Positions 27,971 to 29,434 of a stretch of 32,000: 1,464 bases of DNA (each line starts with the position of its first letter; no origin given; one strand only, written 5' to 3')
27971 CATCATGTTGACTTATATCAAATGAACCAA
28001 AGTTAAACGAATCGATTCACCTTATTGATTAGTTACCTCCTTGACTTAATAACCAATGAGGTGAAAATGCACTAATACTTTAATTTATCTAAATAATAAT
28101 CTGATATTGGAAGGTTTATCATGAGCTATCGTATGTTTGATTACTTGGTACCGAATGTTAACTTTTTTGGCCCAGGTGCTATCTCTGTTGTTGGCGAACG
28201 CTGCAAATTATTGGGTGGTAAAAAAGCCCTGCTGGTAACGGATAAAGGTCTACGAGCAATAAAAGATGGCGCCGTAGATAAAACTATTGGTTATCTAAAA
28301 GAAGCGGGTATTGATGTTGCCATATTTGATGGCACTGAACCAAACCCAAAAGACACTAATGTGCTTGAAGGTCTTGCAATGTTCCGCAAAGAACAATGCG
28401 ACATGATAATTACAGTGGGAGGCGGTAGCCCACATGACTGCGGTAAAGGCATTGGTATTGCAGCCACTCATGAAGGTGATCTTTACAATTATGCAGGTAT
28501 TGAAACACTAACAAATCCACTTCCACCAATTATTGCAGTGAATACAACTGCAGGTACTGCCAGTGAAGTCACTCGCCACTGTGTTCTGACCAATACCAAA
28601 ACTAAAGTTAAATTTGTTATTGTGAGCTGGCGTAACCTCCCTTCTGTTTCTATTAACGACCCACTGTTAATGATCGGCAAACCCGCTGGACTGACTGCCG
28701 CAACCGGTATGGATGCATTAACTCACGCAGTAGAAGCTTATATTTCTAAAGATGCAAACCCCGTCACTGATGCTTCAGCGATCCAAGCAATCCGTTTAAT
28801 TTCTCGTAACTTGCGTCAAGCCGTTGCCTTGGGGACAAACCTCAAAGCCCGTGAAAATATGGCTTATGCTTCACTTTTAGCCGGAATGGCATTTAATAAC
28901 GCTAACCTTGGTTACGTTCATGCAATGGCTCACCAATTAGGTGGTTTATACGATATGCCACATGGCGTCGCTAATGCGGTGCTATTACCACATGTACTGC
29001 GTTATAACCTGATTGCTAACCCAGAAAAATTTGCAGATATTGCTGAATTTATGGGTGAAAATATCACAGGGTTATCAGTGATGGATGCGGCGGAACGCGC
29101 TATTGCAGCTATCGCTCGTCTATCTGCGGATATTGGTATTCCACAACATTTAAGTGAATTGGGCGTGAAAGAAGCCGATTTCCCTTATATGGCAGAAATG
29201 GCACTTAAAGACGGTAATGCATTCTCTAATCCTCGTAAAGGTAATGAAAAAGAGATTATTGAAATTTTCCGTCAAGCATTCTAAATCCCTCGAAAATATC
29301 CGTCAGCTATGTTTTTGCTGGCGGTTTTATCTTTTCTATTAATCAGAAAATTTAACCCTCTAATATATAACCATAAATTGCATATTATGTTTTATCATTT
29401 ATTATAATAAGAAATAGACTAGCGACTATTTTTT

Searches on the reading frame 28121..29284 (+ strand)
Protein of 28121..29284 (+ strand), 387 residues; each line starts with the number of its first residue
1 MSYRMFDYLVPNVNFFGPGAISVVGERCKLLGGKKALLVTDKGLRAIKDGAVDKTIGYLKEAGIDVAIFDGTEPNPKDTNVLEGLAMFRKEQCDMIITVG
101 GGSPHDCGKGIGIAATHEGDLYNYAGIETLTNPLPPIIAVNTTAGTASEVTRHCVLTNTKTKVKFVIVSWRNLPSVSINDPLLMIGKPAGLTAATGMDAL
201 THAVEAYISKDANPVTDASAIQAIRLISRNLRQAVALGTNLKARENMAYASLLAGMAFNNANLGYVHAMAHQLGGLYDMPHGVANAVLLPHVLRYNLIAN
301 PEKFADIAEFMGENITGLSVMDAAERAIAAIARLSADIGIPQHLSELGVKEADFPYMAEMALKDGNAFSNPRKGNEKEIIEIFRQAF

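Call 45: search_protein_families(library=ncbifam, proteins=[window:28121-29284:+], max_evalue=0.001)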
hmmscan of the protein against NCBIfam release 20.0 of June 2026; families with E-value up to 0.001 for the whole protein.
window:28121-29284:+ (387 aa): 16 families
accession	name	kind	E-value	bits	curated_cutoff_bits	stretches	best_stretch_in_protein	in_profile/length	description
TIGR02638.1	lactal_redase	equivalog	1.2e-123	412.7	523.15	1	9-383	5-379/379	lactaldehyde reductase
NF007363.0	PRK09860.1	equivalog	2.3e-123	412.1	581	1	8-386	6-382/383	L-threonine dehydrogenase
NF041833.1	Fe_ADH_ErcA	equivalog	1.1e-119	400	550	1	10-387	8-382/382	alcohol dehydrogenase-like regulatory protein ErcA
NF007911.0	PRK10624.1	equivalog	5e-114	381.2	537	1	9-387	6-382/382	lactaldehyde reductase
NF053866.1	CholDhdGbsBBac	equivalog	4.5e-103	344.9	550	1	7-387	11-391/392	choline dehydrogenase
NF058672.1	4HyButDHCUPNE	equivalog_domain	4e-89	299.4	500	1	16-386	12-377/378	4-hydroxybutyrate dehydrogenase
NF050025.1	SulfAcetaldRedSarD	equivalog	9.5e-87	291.3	700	1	16-387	13-385/385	sulfoacetaldehyde reductase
NF010378.0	PRK13805.1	equivalog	2.9e-82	276.9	951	1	9-387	460-864/872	bifunctional acetaldehyde-CoA/alcohol dehydrogenase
TIGR04266.1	NDMA_methanol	equivalog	4.4e-73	246.5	625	1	15-355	20-362/420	NDMA-dependent methanol dehydrogenase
NF011998.0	PRK15454.1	equivalog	2e-72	244.1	556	1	5-385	21-393/395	ethanolamine utilization ethanol dehydrogenase EutG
TIGR03405.1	Phn_Fe-ADH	equivalog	4.6e-51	173.7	423.7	1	24-363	14-345/355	iron-containing alcohol dehydrogenase PsrA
NF011717.0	PRK15138.1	equivalog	2.8e-27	95.8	645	1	8-358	6-357/387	alcohol dehydrogenase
NF006941.0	PRK09423.1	subfamily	9.8e-11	41.1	336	1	15-218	12-191/367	glycerol dehydrogenase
NF041822.1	daptide_DH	equivalog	7.4e-08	31.7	300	1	58-237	23-209/363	daptide-type RiPP biosynthesis dehydogenase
NF053832.1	GlycoaldRedHalo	equivalog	5.8e-05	22.4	550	0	11-112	8-104/363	glycolaldehyde reductase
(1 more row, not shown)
